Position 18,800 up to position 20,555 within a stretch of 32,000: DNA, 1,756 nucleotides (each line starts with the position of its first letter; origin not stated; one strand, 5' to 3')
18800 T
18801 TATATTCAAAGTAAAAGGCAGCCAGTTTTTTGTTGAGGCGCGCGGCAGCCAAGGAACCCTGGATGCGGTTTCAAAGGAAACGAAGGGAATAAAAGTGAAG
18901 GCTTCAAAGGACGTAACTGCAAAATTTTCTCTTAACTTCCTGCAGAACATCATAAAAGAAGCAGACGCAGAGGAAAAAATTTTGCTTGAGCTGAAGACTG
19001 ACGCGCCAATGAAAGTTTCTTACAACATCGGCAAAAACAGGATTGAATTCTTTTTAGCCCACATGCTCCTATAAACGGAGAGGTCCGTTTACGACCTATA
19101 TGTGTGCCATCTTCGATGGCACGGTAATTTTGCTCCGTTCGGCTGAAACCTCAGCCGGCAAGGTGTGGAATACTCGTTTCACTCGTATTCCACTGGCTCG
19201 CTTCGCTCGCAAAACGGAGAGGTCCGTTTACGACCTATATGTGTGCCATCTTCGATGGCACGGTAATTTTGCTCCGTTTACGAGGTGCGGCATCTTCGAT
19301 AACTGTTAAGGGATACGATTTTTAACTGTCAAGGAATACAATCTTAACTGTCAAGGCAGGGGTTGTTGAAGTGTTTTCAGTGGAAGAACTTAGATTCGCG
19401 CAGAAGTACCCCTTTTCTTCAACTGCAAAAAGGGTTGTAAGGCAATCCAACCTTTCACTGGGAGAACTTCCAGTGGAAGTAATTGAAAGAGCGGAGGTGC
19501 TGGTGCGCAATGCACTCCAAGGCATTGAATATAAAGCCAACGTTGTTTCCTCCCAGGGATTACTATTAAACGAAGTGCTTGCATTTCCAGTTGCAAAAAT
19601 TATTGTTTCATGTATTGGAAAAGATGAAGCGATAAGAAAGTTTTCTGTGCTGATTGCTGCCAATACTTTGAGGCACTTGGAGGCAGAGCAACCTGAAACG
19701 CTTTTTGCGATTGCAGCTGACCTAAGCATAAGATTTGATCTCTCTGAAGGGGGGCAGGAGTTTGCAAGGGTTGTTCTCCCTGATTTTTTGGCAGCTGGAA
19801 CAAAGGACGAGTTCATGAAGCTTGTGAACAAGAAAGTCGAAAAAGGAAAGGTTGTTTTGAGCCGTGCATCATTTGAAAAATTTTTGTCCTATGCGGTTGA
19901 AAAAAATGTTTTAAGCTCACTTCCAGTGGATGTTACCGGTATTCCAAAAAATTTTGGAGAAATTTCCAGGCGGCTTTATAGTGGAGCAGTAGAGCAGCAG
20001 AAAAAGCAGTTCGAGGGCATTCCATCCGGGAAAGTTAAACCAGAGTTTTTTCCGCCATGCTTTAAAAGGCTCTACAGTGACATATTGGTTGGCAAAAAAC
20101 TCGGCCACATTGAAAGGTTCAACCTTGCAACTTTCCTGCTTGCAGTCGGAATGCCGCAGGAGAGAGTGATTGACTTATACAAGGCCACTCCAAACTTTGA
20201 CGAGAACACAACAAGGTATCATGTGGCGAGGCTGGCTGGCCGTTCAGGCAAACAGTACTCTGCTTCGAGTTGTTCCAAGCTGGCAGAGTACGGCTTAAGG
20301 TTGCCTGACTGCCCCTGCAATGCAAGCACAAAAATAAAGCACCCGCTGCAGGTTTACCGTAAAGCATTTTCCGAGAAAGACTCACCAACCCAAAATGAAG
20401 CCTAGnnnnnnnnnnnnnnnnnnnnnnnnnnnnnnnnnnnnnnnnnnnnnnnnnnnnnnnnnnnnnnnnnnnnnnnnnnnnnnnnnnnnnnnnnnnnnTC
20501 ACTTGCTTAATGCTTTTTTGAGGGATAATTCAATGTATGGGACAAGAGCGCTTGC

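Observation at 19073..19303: Perfect 67-bp direct repeat with nested palindromes, starting inside the pcna2 stop codon and leading into priL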

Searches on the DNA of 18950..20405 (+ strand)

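Call 8: search_rna_families(source=window, start=18950, end=19450, threshold=evalue, max_evalue=10, show_alignments=3)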
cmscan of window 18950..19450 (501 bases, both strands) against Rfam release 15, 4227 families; matches with E-value up to 10: 0.
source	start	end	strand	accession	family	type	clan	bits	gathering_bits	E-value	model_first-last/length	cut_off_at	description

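Call 49: build_rna_model(alignment_id=A2, structure=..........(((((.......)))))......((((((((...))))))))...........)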
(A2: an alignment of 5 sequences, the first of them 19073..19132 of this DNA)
Model R1 built from alignment A2 (5 sequences, 63 columns); structure: as given.
model positions 61; base pairs 13; branch points 1; effective number of sequences 2.54; information 0.917 bits per position. Calibrated on 0.2 Mb of random sequence (short: E-values are rough).
structure used (alignment columns):
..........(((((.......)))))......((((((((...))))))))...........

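Call 50: search_with_rna_model(model_id=R1, sources=[window, L011, L012, L013, L014, L019, L029, L045, L001, L003], max_evalue=10, show_alignments=0)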
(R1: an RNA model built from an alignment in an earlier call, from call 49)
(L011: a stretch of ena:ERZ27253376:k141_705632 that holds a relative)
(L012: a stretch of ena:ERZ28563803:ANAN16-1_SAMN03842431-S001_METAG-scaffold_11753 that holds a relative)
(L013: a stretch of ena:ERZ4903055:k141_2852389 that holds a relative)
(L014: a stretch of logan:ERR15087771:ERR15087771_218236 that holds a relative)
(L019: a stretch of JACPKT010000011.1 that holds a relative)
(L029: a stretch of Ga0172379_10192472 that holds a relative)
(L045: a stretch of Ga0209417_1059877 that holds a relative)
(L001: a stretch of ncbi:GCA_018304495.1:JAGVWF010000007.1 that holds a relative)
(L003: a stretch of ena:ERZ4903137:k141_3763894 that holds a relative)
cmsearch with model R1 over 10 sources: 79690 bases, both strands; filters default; matches with E-value up to 10: 20.
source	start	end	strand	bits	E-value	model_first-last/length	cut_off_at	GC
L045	824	884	-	89.7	3.9e-22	1-61/61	no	0.44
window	19211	19271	+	88.4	8.7e-22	1-61/61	no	0.46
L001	3860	3920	+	88.4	8.7e-22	1-61/61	no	0.46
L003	3860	3920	+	88.4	8.7e-22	1-61/61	no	0.46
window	19072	19132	+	86.7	2.5e-21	1-61/61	no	0.46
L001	3721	3781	+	86.7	2.5e-21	1-61/61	no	0.46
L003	3721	3781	+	86.7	2.5e-21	1-61/61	no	0.46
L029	1018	1078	+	84.8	8.4e-21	1-61/61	no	0.46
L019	2408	2468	+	82.6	3.3e-20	1-61/61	no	0.43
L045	706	766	-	79.6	2.3e-19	1-61/61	no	0.44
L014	2162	2219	-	47.4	1.6e-10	1-61/61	no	0.48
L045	790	812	-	13.6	0.31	29-51/61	no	0.48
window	19049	19091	-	13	0.47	1-61/61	no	0.44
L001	3698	3740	-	13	0.47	1-61/61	no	0.44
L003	3698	3740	-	13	0.47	1-61/61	no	0.44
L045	815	860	+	10.9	1.7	1-61/61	no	0.43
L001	3921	3933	+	10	3.1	12-24/61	no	0.54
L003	3921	3933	+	10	3.1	12-24/61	no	0.54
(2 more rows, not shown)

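Call 69: search_with_rna_model(model_id=R1, sources=[L046, L047, L048, L049, L050], max_evalue=1)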
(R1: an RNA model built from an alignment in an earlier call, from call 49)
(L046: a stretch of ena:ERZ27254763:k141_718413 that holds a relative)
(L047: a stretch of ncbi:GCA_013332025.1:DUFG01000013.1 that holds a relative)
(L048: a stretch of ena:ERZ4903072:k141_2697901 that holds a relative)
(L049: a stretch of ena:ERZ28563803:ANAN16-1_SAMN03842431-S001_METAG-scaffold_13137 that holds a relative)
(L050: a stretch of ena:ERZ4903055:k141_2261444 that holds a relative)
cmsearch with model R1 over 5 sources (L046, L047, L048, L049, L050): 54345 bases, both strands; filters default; matches with E-value up to 1: 3.
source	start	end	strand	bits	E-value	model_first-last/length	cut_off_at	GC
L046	1827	1887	-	79.6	1.5e-19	1-61/61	no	0.44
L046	1945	2005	-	71.2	3.2e-17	1-61/61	no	0.44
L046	1911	1933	-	13.6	0.21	29-51/61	no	0.48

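Call 71: search_rna_families(sources=[L029, L045, L019, L046, L014], threshold=evalue, max_evalue=0.01)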
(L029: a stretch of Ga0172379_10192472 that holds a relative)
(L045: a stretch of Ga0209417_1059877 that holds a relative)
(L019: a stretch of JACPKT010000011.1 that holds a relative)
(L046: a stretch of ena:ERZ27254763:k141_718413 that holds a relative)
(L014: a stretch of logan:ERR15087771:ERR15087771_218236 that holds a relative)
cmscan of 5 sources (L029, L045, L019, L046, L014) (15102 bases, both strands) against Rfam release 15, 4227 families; matches with E-value up to 0.01: 2.
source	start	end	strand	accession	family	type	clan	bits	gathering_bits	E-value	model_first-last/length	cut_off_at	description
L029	1198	1444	+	RF01959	SSU_rRNA_archaea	Gene; rRNA;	CL00111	172.9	50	1.3e-47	1-228/1478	3'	Archaeal small subunit ribosomal RNA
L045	887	1017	-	RF00005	tRNA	Gene; tRNA;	CL00001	50.3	29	2e-08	1-71/71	no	tRNA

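Call 72: search_with_rna_model(model_id=R1, sources=[window, L014, L019, L029, L045, L046], max_evalue=0.00001, make_alignment=true, show_alignments=0)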
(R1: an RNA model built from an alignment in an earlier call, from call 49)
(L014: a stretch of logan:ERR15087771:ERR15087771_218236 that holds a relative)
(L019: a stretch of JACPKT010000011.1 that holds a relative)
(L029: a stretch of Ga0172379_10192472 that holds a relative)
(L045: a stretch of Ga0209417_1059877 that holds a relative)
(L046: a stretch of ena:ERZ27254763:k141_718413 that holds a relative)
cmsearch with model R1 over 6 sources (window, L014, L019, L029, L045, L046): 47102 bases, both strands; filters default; matches with E-value up to 0.00001: 9.
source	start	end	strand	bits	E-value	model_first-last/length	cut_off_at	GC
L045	824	884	-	89.7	2.3e-22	1-61/61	no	0.44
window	19211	19271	+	88.4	5.2e-22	1-61/61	no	0.46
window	19072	19132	+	86.7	1.5e-21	1-61/61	no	0.46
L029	1018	1078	+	84.8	5e-21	1-61/61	no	0.46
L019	2408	2468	+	82.6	2e-20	1-61/61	no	0.43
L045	706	766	-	79.6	1.3e-19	1-61/61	no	0.44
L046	1827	1887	-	79.6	1.3e-19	1-61/61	no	0.44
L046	1945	2005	-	71.2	2.7e-17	1-61/61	no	0.44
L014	2162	2219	-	47.4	9.4e-11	1-61/61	no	0.48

Alignment A3: 9 matches aligned to the model, 61 columns, each read 5' to 3' on its own strand. Consensus structure (alignment columns), stored with it:
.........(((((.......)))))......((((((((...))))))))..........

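Call 77: search_with_rna_model(model_id=R1, sources=[L051, L052, L053, L054, L055, L056, L057, L011, L012, L013], max_evalue=1)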
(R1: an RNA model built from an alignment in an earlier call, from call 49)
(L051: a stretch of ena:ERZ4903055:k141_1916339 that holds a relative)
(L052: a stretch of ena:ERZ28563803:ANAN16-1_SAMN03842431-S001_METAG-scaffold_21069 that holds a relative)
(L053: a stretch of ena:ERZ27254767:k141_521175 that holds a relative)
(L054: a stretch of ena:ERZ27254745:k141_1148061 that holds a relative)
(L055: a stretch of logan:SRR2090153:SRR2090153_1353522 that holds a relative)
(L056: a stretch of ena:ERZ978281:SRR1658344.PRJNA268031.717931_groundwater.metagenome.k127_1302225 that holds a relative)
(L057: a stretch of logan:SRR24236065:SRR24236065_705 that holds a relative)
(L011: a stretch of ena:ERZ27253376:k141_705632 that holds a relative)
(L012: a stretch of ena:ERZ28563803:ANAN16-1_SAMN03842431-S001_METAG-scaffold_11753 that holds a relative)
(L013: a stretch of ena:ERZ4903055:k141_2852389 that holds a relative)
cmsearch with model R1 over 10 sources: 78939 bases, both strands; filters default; matches with E-value up to 1: 0.
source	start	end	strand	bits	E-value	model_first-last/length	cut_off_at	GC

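Call 91: search_with_rna_model(model_id=R1, sources=[L058, L059, L060], max_evalue=1)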
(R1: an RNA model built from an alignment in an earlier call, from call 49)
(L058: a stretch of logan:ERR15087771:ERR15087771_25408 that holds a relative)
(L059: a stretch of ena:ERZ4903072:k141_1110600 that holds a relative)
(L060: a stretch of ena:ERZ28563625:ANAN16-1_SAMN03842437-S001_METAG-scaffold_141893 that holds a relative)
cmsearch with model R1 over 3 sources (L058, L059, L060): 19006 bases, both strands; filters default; matches with E-value up to 1: 3.
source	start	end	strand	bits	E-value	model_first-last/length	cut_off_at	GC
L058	2981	3051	-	28.4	6.5e-06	1-61/61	no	0.46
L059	2464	2525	+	25.2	5.1e-05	1-61/61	no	0.53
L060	2442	2503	+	25.2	5.1e-05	1-61/61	no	0.53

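Call 95: search_with_rna_model(model_id=R1, sources=[window, L014, L019, L029, L045, L046, L058, L059], max_evalue=0.001, make_alignment=true)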
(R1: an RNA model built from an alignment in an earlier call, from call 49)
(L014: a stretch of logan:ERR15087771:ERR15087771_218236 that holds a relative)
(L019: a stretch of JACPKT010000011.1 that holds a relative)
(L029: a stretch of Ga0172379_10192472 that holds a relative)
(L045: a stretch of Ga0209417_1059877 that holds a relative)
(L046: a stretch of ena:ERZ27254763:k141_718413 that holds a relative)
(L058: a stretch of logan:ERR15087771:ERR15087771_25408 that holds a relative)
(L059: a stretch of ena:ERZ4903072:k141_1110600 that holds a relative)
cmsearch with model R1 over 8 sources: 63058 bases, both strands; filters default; matches with E-value up to 0.001: 11.
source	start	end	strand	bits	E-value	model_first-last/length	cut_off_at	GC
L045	824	884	-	89.7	3.1e-22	1-61/61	no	0.44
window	19211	19271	+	88.4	6.9e-22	1-61/61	no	0.46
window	19072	19132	+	86.7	2e-21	1-61/61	no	0.46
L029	1018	1078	+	84.8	6.7e-21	1-61/61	no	0.46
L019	2408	2468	+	82.6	2.6e-20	1-61/61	no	0.43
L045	706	766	-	79.6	1.8e-19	1-61/61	no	0.44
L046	1827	1887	-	79.6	1.8e-19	1-61/61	no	0.44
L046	1945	2005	-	71.2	3.7e-17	1-61/61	no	0.44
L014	2162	2219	-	47.4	1.3e-10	1-61/61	no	0.48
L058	2981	3051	-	28.4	2.2e-05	1-61/61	no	0.46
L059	2464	2525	+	25.2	0.00017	1-61/61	no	0.53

Alignment A5: 11 matches aligned to the model, 89 columns, each read 5' to 3' on its own strand. Consensus structure (alignment columns), stored with it:
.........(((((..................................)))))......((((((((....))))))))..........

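Call 99: build_rna_model(alignment_id=A6, structure=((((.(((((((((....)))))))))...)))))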
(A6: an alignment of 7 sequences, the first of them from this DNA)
Model R2 built from alignment A6 (7 sequences, 34 columns); structure: as given.
model positions 33; base pairs 13; branch points 0; effective number of sequences 7; information 1.29 bits per position. Calibrated on 0.2 Mb of random sequence (short: E-values are rough).
structure used (alignment columns):
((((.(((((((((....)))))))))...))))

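Call 100: search_with_rna_model(model_id=R2, sources=[window, L011, L012, L014, L019, L029, L045, L046, L047, L049, L051, L057, L058, L059, L060], max_evalue=1)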
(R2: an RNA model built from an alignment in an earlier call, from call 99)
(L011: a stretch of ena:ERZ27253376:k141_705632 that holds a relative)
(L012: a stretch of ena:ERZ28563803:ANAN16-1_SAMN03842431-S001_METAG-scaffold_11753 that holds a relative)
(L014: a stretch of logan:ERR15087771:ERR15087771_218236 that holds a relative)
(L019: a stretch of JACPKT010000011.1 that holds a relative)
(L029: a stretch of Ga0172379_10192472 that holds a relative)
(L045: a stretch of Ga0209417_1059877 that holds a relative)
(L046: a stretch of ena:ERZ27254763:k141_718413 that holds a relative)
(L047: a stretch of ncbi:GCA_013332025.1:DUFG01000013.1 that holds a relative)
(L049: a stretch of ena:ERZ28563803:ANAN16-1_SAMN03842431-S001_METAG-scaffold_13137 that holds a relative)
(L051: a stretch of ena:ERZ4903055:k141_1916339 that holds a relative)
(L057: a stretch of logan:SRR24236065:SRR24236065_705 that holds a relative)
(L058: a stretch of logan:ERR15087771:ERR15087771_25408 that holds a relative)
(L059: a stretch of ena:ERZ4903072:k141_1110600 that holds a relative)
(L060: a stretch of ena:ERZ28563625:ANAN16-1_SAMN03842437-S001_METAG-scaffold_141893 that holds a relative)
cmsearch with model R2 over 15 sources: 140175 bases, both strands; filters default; matches with E-value up to 1: 14.
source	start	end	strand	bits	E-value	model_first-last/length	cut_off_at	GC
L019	2434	2466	+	53.2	1.3e-14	1-33/33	no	0.45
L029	1044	1076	+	51.5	5e-14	1-33/33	no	0.45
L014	2164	2196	-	51.4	5.5e-14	1-33/33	no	0.39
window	19098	19130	+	49.9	1.9e-13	1-33/33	no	0.42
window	19237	19269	+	49.9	1.9e-13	1-33/33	no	0.42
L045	826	858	-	49.9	1.9e-13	1-33/33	no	0.42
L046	1947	1979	-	49.9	1.9e-13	1-33/33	no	0.42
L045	708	740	-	49.1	3.6e-13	1-33/33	no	0.45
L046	1829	1861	-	49.1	3.6e-13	1-33/33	no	0.45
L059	2490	2523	+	48.6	5.4e-13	1-33/33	no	0.44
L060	2468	2501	+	48.6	5.4e-13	1-33/33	no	0.44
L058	2983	3015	-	48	8.7e-13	1-33/33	no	0.33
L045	792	806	-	14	0.8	9-23/33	no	0.47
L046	1913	1927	-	14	0.8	9-23/33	no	0.47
